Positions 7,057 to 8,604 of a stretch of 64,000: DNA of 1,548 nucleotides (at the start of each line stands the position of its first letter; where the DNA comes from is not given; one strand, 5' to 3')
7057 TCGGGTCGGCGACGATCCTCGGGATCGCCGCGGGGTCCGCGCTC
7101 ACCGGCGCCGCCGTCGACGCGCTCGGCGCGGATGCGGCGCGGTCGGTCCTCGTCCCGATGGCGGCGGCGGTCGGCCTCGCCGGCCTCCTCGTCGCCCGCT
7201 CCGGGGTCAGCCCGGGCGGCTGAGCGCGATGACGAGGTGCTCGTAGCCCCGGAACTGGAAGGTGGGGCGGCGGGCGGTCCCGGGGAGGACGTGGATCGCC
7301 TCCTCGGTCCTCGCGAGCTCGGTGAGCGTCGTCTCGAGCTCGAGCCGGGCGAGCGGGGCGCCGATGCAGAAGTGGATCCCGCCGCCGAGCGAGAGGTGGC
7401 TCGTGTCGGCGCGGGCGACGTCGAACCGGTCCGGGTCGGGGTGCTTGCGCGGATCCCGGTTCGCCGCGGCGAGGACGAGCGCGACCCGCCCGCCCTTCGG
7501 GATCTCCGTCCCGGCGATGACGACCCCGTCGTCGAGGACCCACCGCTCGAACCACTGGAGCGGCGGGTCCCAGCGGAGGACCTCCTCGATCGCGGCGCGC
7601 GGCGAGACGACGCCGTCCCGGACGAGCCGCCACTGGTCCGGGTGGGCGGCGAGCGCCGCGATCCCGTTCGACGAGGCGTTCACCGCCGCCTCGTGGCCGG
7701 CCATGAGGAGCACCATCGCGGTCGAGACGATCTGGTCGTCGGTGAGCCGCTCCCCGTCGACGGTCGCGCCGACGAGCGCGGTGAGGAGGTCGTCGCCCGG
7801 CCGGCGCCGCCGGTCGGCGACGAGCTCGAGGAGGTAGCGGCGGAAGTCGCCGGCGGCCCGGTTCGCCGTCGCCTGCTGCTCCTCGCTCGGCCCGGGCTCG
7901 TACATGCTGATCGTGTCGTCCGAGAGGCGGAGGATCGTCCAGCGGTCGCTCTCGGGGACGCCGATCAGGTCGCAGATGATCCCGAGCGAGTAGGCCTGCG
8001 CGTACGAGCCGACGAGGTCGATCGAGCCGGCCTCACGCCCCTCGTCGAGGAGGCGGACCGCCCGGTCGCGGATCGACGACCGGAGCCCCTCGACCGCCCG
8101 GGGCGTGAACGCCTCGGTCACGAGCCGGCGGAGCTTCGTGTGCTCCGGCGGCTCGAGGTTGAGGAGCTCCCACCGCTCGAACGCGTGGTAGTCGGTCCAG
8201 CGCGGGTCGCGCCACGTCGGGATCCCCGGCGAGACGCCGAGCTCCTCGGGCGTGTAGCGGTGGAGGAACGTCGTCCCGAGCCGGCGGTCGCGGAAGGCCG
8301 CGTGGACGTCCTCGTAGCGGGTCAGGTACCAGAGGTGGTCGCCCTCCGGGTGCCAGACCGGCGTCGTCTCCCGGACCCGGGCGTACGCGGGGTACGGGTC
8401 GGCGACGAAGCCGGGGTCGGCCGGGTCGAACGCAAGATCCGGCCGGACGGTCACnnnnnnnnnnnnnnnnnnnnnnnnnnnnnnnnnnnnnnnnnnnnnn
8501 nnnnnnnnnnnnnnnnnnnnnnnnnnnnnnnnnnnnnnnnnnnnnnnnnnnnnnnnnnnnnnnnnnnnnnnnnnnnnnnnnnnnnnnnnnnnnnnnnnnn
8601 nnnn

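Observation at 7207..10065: Cytochrome P450 translationally coupled to two tandem uridine-phosphorylase paralogues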

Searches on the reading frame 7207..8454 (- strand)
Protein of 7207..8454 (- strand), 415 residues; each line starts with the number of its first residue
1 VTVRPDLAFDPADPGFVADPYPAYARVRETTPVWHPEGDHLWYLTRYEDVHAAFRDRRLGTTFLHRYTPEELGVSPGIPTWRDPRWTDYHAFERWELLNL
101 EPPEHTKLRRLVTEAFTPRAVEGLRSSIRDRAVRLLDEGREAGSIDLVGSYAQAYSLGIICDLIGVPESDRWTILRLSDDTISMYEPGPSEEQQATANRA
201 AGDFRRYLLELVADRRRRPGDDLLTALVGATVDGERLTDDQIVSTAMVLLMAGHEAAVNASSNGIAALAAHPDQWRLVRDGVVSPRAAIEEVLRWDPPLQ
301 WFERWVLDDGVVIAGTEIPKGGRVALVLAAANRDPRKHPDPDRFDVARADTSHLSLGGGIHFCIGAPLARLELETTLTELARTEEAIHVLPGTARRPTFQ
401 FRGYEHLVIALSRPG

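Call 5: search_protein_families(library=pfam, proteins=[window:7207-8454:-])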
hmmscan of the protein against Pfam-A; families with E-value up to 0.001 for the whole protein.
window:7207-8454:- (415 aa): 1 family
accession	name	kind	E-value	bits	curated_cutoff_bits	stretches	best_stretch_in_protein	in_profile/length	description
PF00067.27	p450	-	6.2e-23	81.7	22.8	2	287-380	326-428/462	Cytochrome P450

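Call 6: search_protein_families(library=ncbifam, proteins=[window:7207-8454:-])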
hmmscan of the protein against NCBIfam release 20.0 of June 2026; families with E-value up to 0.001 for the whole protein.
window:7207-8454:- (415 aa): 9 families
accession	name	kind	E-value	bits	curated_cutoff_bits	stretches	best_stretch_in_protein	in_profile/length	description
TIGR04538.1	P450_cycloAA_1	subfamily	9.3e-46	156.4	500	1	100-380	72-362/395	cytochrome P450, cyclodipeptide synthase-associated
TIGR04515.1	P450_rel_GT_act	subfamily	8.6e-43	147.2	343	1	17-382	30-357/386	P450-derived glycosyltransferase activator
TIGR04458.1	CYP450_TxtE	equivalog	4.4e-40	137.5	500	1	12-387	5-378/403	4-nitrotryptophan synthase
NF041177.1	Cyp119_Thmprot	equivalog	6.6e-40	137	680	1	21-410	2-365/368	cytochrome P450 Cyp119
NF045816.1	PentlenlactSyn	equivalog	2.2e-38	132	700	1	38-382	35-364/396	pentalenolactone synthase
NF041802.1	P450_SolI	exception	9.5e-33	113.3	850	1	97-409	109-420/424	solanimycin biosynthesis cytochrome P450 SolI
NF050147.1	aminopyruv_ApyO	equivalog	2e-14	53.1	525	1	102-384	85-393/444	RiPP biosynthesis cytochrome P450 ApyO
NF045812.1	PentlenOxigase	equivalog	1.1e-08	34.3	800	1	210-379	207-404/444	pentalenene oxygenase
NF051859.1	AlbFlvMonOxTrpSyn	equivalog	1.2e-08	34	700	1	197-346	212-380/457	bifunctional albaflavenone monooxygenase/terpene synthase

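Call 12: find_encoding_contigs(protein=window:7207-8454:-, flank=10000)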
Protein window:7207-8454:- (415 aa): 1 contig read that carries it; 1 place shown.
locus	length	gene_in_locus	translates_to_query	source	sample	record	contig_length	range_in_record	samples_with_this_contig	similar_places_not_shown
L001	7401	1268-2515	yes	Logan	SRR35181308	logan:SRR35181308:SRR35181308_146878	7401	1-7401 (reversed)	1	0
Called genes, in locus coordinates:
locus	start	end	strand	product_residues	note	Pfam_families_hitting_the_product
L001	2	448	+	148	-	?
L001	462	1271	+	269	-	PF01048:PNP_UDP_1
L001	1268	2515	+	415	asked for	PF00067:p450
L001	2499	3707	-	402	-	PF07690:MFS_1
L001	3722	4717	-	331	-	PF10343:Q_salvage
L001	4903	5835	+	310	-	PF00294:PfkB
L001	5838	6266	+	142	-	PF05014:Nuc_deoxyrib_tr, PF15891:Nuc_deoxyri_tr2, PF13676:TIR_2 (weak)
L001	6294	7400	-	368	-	?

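Call 17: find_homologous_proteins(query=window:7207-8454:-, max_evalue=1e-30)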
Query window:7207-8454:- (415 aa): 7156 proteins with E <= 1e-30 among 8000 candidates; the best 120 are listed.
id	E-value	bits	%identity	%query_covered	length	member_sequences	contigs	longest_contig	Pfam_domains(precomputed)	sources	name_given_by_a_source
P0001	3.8e-270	914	96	100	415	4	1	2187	PF00067.28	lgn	-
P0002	2.4e-214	730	78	99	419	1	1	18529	PF00067.28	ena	-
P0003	3.7e-213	726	77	99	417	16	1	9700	PF00067.28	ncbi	-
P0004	5.3e-213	726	77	98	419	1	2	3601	PF00067.28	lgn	-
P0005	9.1e-213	725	77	98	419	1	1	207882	PF00067.28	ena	-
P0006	1.3e-212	724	77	98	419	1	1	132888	PF00067.28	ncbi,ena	-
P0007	1.4e-212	724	77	98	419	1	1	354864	PF00067.28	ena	-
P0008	2.8e-212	723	77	98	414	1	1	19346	PF00067.28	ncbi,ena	-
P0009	4.8e-212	722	78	99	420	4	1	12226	PF00067.28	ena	-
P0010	6.8e-212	722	77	98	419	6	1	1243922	PF00067.28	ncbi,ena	-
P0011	9.0e-212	722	76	99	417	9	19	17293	PF00067.28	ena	-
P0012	1.2e-211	721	78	99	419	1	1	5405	PF00067.28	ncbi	-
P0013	1.5e-211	721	77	98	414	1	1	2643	PF00067.28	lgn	-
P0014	2.3e-211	720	77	98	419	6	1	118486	PF00067.28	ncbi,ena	-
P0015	2.6e-211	720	77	98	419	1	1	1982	PF00067.28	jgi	jgi:cytochrome P450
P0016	2.8e-211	720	76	98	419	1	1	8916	PF00067.28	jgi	jgi:cytochrome P450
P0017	3.2e-211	720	77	98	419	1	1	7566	PF00067.28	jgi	jgi:cytochrome P450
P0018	4.3e-211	719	78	99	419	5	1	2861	PF00067.28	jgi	jgi:cytochrome P450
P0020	1.1e-209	715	78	99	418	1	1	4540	PF00067.28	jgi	jgi:cytochrome P450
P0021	2.2e-209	714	77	99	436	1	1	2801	PF00067.28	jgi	jgi:cytochrome P450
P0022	6.8e-209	712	76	98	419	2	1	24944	PF00067.28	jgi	jgi:cytochrome P450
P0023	6.9e-209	712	77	99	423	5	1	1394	PF00067.28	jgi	jgi:cytochrome P450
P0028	5.0e-208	709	75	99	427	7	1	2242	PF00067.28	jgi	jgi:cytochrome P450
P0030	7.5e-208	709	76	98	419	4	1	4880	PF00067.28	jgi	jgi:cytochrome P450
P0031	1.8e-207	707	76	98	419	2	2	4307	PF00067.28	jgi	jgi:cytochrome P450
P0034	1.2e-206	705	76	98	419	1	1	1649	PF00067.28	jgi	jgi:cytochrome P450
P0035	1.6e-206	704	75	98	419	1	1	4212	PF00067.28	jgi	jgi:cytochrome P450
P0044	3.3e-204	697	76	98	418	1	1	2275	PF00067.28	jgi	jgi:cytochrome P450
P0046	6.2e-204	696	75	99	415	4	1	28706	PF00067.28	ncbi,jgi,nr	ncbi:MAG TPA: cytochrome P450 [Candidatus Limnocylindrales bacterium]|jgi:cytochrome P450|nr:cytochr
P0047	6.9e-204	696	76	98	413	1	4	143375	PF00067.28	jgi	jgi:cytochrome P450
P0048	9.3e-204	695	74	99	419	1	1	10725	PF00067.28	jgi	jgi:cytochrome P450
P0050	2.0e-203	694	75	98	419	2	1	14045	PF00067.28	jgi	jgi:cytochrome P450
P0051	5.3e-203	693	75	99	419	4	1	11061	PF00067.28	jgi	jgi:cytochrome P450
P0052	9.1e-203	692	74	99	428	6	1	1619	PF00067.28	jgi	jgi:cytochrome P450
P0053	1.4e-202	691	73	100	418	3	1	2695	PF00067.28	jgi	jgi:cytochrome P450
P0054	2.2e-202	691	73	98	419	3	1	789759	PF00067.28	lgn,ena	-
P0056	3.3e-202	690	75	98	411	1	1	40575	PF00067.28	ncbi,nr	ncbi:MAG TPA: cytochrome P450 [Candidatus Limnocylindrales bacterium]|nr:cytochrome P450 [Candidatus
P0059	4.2e-201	686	75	97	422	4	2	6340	PF00067.28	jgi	jgi:cytochrome P450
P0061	5.6e-201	686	73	98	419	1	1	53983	PF00067.28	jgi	jgi:cytochrome P450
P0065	1.5e-200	685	75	97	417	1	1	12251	PF00067.28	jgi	jgi:cytochrome P450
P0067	3.3e-200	683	75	97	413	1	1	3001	PF00067.28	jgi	jgi:cytochrome P450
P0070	3.5e-199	680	73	99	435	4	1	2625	PF00067.28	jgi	jgi:cytochrome P450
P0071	5.9e-199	679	74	97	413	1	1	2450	PF00067.28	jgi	jgi:cytochrome P450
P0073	1.0e-198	678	72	98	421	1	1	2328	PF00067.28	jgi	jgi:cytochrome P450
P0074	1.3e-198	678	74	97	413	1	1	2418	PF00067.28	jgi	jgi:cytochrome P450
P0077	2.8e-198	677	73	100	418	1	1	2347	PF00067.28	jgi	jgi:cytochrome P450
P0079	1.4e-197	675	73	99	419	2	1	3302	PF00067.28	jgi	jgi:cytochrome P450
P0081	7.3e-197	672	74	97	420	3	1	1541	PF00067.28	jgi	jgi:cytochrome P450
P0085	9.1e-196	669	73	98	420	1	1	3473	PF00067.28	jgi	jgi:cytochrome P450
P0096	1.3e-193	662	71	100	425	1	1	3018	PF00067.28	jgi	jgi:cytochrome P450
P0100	9.0e-193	659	71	99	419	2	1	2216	PF00067.28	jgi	jgi:cytochrome P450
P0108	9.8e-191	652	71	99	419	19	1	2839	PF00067.28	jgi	jgi:cytochrome P450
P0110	1.1e-190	652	71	98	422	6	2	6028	PF00067.28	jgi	jgi:cytochrome P450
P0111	3.3e-190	650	71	98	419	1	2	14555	PF00067.28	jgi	jgi:cytochrome P450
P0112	5.0e-190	650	72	98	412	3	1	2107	PF00067.28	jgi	jgi:cytochrome P450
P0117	1.8e-189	648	71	99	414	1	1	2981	PF00067.28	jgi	jgi:cytochrome P450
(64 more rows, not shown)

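Call 19: find_related_loci(query=A1, collection=genome_contigs, flank=10000)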
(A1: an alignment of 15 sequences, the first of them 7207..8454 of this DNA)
Query A1 (415 aa) in genome_contigs; peptide patterns used: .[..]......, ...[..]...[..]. (x = any residue, [..] = any of these).
222 stretches matched a pattern; 31 encode a relative of the query (tblastn E <= 1e-3); 31 distinct loci.
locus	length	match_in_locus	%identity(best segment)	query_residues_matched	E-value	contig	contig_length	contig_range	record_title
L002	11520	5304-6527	77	5-412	0e+0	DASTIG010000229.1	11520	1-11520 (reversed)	MAG TPA_asm: Candidatus Limnocylindrales bacterium isolate SMAG_U924 k141_1620780, whole genome shotgun sequence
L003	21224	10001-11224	77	5-412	0e+0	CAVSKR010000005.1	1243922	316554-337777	MAG: uncultured Chloroflexia bacterium isolate MFD09206.bin.1.191 genome assembly, contig: contig_4134, whole genome sho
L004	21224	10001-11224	77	5-412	0e+0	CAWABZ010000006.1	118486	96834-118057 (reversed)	MAG: uncultured Chloroflexia bacterium isolate MFD09267.bin.2.90 genome assembly, contig: contig_150574, whole genome sh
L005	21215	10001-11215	76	9-413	0e+0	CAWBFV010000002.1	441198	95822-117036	MAG: uncultured Chloroflexia bacterium isolate MFD09212.bin.2.194 genome assembly, contig: contig_12341, whole genome sh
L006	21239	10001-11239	76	1-413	0e+0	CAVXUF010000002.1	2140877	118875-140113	MAG: uncultured Chloroflexia bacterium isolate MFD04651.bin.2.42 genome assembly, contig: contig_3384, whole genome shot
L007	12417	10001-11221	75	6-412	0e+0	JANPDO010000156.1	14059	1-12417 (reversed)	MAG: Chloroflexota bacterium isolate VAR_78_metabat_359 VAR_78_k141_2713700, whole genome shotgun sequence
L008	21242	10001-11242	75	1-414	0e+0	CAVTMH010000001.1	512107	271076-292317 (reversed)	MAG: uncultured Chloroflexia bacterium isolate MFD05747.bin.1.75 genome assembly, contig: contig_7279, whole genome shot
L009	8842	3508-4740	75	2-412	0e+0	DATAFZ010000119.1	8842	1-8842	MAG TPA_asm: Candidatus Limnocylindrales bacterium isolate SMAG_U6816 k141_1519151, whole genome shotgun sequence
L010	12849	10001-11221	77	6-412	0e+0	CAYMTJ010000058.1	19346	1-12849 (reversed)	MAG TPA_asm: uncultured Anaerolineaceae bacterium isolate SRP150892_co2_486 genome assembly, contig: NODE_3958_length_19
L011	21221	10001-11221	75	6-412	0e+0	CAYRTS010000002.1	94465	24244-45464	MAG TPA_asm: uncultured Anaerolineaceae bacterium isolate binchicken_co186_197 genome assembly, contig: NODE_155_length_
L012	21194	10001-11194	79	15-412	0e+0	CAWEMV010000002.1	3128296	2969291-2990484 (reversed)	MAG: uncultured Chloroflexia bacterium isolate MFD02360.bin.2.141 genome assembly, contig: contig_446, whole genome shot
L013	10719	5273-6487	74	7-411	0e+0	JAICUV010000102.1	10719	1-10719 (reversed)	MAG: Chloroflexota bacterium isolate GZL_ISSM_2_bin.109 k141_3689377_length_10719_cov_8.9564, whole genome shotgun seque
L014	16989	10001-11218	76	6-411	0e+0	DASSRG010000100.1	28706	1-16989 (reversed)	MAG TPA_asm: Candidatus Limnocylindrales bacterium isolate SMAG_U483 k141_842740, whole genome shotgun sequence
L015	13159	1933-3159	74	6-414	0e+0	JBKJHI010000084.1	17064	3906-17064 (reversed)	MAG: Candidatus Limnocylindrales bacterium isolate ant_bin.103 S1Ck117_2279550_flag_0_multi_11.9935_len_17064, whole gen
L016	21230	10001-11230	72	7-415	0e+0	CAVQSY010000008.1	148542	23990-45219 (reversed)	MAG: uncultured Chloroflexia bacterium isolate MFD09964.bin.2.200 genome assembly, contig: contig_19873, whole genome sh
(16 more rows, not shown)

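Call 24: search_solved_structures(query=window:7207-8454:-, max_evalue=1e-20)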
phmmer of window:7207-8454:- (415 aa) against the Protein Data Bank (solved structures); distinct sequences matched with E-value up to 1e-20: 369 (the best 60 are shown).
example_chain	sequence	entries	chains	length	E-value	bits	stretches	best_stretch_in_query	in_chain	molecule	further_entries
8yhn_A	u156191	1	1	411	1.1e-104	353.8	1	5-411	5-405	Cytochrome P450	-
7wex_A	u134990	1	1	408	1.1e-68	235.1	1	9-404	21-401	Cytochrome P450 hydroxylase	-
8vxg_A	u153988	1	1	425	8.9e-68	232.2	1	18-409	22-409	CYP125MRCA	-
8vxi_A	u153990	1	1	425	1.1e-67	232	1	18-409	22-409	CYP125MRCA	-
1z8o_A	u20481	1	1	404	9.9e-67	228.8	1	2-410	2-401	6-deoxyerythronolide B hydroxylase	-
1egy_A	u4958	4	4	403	1e-66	228.7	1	14-410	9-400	CYTOCHROME P450ERYF | CYTOCHROME P450 107A1 | CYTOCHROME P450 ERYF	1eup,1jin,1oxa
1jio_A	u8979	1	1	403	1.8e-66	227.9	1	13-410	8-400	CYTOCHROME P450 107A1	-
1z8p_A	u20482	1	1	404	2.3e-66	227.5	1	2-410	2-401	6-deoxyerythronolide B hydroxylase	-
1z8q_A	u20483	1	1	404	3.4e-66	227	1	2-410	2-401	6-deoxyerythronolide B hydroxylase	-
1jip_A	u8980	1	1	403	4.3e-66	226.7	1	13-410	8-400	CYTOCHROME P450 107A1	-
5cje_A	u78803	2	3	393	1.2e-62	215.3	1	15-407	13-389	Cytochrome P450 hydroxylase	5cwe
8gue_A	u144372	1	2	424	1.4e-61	211.8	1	12-408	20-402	Cytochrome P450 monooxygenase PikC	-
7xbm_A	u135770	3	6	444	1.7e-61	211.5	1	12-408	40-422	Cytochrome P450 monooxygenase PikC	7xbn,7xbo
2bvj_A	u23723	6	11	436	2.4e-61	211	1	12-408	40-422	CYTOCHROME P450 MONOOXYGENASE | CYTOCHROME P450 HYDROXYLASE PIKC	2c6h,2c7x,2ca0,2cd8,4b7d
2whw_A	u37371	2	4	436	7.9e-61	209.3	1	12-408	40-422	CYTOCHROME P450 MONOOXYGENASE | CYTOCHROME P450 HYDROXYLASE PIKC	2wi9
2vz7_A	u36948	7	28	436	7.9e-61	209.3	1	12-408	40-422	CYTOCHROME P450 MONOOXYGENASE | CYTOCHROME P450 HYDROXYLASE PIKC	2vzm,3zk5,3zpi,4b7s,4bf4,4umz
8w6z_A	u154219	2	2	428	1.1e-60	208.9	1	15-411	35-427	Cytochrome P450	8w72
3r9b_A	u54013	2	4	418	2.7e-59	204.2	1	11-386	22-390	CYTOCHROME P450 164A2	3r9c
2z3t_A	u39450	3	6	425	2.8e-58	200.9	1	13-380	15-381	Cytochrome P450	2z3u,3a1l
9v2t_A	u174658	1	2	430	5.2e-57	196.7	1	12-380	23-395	Cytochrome P450 monooxygenase CYP107Z12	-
4z5p_A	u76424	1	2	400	5.3e-57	196.7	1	20-380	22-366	Cytochrome P450 hydroxylase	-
9cjg_A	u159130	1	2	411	3.6e-56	194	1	15-410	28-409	Cytochrome P450-G9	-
6gmf_A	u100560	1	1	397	7.8e-56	192.9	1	11-403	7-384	Putative cytochrome P450 hydroxylase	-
6gk5_A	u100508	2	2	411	2.2e-55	191.4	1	13-388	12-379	Cytochrome P450 CYP267B1 protein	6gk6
4yzr_A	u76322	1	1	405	1.1e-54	189.1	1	7-412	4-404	Polyketide biosynthesis cytochrome P450 PksS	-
2xn8_A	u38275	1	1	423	2.1e-54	188.2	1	8-379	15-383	PUTATIVE CYTOCHROME P450 125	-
2xc3_A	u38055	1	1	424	2.1e-54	188.1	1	8-379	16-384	PUTATIVE CYTOCHROME P450 125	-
3ivy_A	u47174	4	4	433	2.1e-54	188.1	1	8-379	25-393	Cytochrome P450 CYP125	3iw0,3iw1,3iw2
2x5l_A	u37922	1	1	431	2.2e-54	188.1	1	8-379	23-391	PUTATIVE CYTOCHROME P450 125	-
2x5w_A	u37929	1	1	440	2.3e-54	188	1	8-379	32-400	PUTATIVE CYTOCHROME P450 125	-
5ofq_A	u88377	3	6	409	6.6e-53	183.2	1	94-381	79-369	Cytochrome P450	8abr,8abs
4apy_A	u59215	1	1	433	1.1e-52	182.5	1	73-383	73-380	P450 HEME-THIOLATE PROTEIN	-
6m4s_A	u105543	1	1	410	1.4e-52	182.1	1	12-379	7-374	Cytochrome P450 hydroxylase sb21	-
3ejb_B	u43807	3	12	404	1.9e-52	181.7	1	9-410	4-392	Biotin biosynthesis cytochrome P450-like enzyme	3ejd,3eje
5dqn_A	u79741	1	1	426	1.2e-51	179.1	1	77-383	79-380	Cytochrome P450 CYP125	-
7ayx_A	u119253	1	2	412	2e-51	178.3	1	93-389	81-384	Cytochrome P450 113A1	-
2wm4_A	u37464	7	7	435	2.4e-51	178.1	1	84-386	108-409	PUTATIVE CYTOCHROME P450 124 | Methyl-branched lipid omega-hydroxylase | CYP124 in complex with inhibitor carbethoxyhexyl imidazole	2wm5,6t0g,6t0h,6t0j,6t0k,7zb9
5vws_A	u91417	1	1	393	1.1e-50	175.9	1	49-391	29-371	Cytochrome P450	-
7y9o_A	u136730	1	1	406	2.2e-50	174.9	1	18-400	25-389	Cytochrome P450 monooxygenase YjiB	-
8fz8_A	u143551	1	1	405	4.3e-50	174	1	16-380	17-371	Cytochrome P450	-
7y97_A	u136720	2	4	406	4.8e-50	173.8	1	18-390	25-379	Cytochrome P450 monooxygenase YjiB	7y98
8fjo_A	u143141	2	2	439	5.3e-50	173.6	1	41-413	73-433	Cytochrome P450 124A1, Cyp124A1 | Cytochrome P450 124A1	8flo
6cvc_A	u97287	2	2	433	7.1e-50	173.2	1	41-413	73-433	Cytochrome P450 124A1, Cyp124A1 | Cytochrome P450 124A1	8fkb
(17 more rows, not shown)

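Call 26: search_solved_structures(query=window:7207-8454:-, max_evalue=1e-90, show_alignments=1)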
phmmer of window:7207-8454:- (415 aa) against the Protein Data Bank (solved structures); distinct sequences matched with E-value up to 1e-90: 1.
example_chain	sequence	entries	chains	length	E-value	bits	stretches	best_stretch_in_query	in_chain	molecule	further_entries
8yhn_A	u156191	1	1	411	1.1e-104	353.8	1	5-411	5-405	Cytochrome P450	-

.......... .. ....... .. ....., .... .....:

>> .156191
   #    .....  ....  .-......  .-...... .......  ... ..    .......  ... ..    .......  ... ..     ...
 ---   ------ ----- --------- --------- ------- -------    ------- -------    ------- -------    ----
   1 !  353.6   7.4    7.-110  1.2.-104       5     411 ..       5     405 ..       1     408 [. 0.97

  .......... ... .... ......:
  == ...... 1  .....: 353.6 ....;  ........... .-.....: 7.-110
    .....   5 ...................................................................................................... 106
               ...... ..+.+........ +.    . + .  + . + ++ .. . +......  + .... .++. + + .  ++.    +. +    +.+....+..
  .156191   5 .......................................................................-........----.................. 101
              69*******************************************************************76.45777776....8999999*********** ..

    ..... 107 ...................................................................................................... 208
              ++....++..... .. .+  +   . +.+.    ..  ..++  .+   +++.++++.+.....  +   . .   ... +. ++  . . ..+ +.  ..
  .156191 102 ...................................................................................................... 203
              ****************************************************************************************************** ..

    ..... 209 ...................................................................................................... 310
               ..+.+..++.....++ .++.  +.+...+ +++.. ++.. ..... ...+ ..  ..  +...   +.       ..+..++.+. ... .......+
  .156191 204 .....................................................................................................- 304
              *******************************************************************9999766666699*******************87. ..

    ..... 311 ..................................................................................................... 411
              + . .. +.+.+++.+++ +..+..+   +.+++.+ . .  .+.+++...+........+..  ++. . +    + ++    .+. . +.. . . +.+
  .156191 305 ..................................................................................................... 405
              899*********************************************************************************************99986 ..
